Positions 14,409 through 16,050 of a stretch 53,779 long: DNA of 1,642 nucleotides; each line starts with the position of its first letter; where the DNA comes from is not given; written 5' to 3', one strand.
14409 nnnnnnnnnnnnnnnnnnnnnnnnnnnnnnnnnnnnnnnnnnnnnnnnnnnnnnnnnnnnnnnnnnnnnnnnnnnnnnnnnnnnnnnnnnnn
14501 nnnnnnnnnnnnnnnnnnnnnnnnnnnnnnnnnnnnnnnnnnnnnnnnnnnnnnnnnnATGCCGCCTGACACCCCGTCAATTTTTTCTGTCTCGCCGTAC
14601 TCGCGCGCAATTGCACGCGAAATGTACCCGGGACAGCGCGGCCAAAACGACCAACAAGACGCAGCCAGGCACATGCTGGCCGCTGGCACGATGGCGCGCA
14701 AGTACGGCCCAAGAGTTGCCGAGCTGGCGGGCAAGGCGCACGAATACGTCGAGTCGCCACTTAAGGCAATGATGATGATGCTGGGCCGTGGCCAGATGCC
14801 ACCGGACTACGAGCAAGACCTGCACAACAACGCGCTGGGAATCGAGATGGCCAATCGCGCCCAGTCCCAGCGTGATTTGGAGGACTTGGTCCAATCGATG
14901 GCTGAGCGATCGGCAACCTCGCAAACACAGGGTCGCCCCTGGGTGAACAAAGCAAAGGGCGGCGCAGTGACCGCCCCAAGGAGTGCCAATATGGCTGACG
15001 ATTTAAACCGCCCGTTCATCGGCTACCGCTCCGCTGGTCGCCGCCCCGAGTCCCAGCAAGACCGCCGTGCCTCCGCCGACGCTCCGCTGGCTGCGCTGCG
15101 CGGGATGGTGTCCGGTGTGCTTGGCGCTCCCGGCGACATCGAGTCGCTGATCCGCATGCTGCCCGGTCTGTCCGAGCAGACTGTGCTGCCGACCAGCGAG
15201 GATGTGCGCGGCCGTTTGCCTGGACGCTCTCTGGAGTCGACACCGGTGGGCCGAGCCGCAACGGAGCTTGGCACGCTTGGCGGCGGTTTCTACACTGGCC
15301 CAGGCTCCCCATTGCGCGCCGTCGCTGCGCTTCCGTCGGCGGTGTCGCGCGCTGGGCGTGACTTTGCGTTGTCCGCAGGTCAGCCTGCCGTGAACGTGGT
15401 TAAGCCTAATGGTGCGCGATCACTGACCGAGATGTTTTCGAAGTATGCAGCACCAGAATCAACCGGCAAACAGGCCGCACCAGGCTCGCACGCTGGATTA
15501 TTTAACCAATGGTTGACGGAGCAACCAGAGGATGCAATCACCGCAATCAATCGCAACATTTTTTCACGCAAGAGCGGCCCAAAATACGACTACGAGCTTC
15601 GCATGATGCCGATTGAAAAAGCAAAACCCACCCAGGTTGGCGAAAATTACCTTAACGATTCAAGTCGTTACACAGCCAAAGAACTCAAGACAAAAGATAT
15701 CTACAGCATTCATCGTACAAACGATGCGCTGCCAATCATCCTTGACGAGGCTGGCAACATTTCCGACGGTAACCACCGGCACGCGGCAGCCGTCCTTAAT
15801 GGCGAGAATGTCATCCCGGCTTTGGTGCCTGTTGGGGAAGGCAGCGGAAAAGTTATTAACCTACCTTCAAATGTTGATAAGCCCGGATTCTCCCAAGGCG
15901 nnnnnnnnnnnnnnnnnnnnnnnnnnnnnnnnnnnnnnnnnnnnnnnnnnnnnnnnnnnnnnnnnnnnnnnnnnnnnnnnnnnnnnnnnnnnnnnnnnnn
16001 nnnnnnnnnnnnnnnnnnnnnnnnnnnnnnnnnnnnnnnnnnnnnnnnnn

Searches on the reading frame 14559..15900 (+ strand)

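Call 87: find_homologous_proteins(query=window:14559-15900:+, max_evalue=0.001)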
Query window:14559-15900:+ (447 aa): 168 proteins with E <= 0.001 among 8000 candidates; the best 120 are listed.
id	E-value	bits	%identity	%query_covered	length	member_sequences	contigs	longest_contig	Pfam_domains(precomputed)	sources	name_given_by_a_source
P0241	2.3e-154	533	78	71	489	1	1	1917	-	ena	-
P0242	5.1e-126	439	77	61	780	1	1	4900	PF14284.12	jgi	jgi:hypothetical protein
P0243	2.2e-87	312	53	68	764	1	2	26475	PF14284.12,PF22322.2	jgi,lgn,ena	-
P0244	1.0e-76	277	74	39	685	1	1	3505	PF14284.12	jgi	jgi:hypothetical protein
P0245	2.6e-74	269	90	32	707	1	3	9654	PF14284.12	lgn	-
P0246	1.7e-72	263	83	35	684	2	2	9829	PF14284.12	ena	-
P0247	2.5e-69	253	80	35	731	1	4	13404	PF14284.12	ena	-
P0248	8.6e-69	251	86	32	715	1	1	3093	PF14284.12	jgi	jgi:hypothetical protein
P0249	2.1e-68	250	84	32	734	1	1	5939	PF14284.12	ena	-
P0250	6.1e-67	245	84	32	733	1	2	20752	PF14284.12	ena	-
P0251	7.1e-67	245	82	33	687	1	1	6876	PF14284.12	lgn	-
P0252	1.4e-66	244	83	32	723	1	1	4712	PF14284.12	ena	-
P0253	1.5e-66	243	64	43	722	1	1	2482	PF14284.12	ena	-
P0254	2.9e-66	243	77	35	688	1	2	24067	PF14284.12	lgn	-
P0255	3.1e-66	242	83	32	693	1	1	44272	PF14284.12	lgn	-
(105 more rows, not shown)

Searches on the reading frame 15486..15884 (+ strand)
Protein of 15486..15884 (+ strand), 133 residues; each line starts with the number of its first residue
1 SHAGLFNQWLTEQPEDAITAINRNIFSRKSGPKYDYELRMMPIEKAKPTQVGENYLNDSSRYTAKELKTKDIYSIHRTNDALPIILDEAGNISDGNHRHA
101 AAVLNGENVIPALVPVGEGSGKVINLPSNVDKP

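Call 86: search_protein_families(library=pfam, proteins=[window:15486-15884:+], max_evalue=10)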
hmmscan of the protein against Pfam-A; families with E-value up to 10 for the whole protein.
seq(133 aa): 1 family
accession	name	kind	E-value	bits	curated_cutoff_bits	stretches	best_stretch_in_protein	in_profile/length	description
PF18763.7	ddrB-ParB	-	0.033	14.8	27.6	1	61-101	41-80/121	ddrB-like ParB superfamily domain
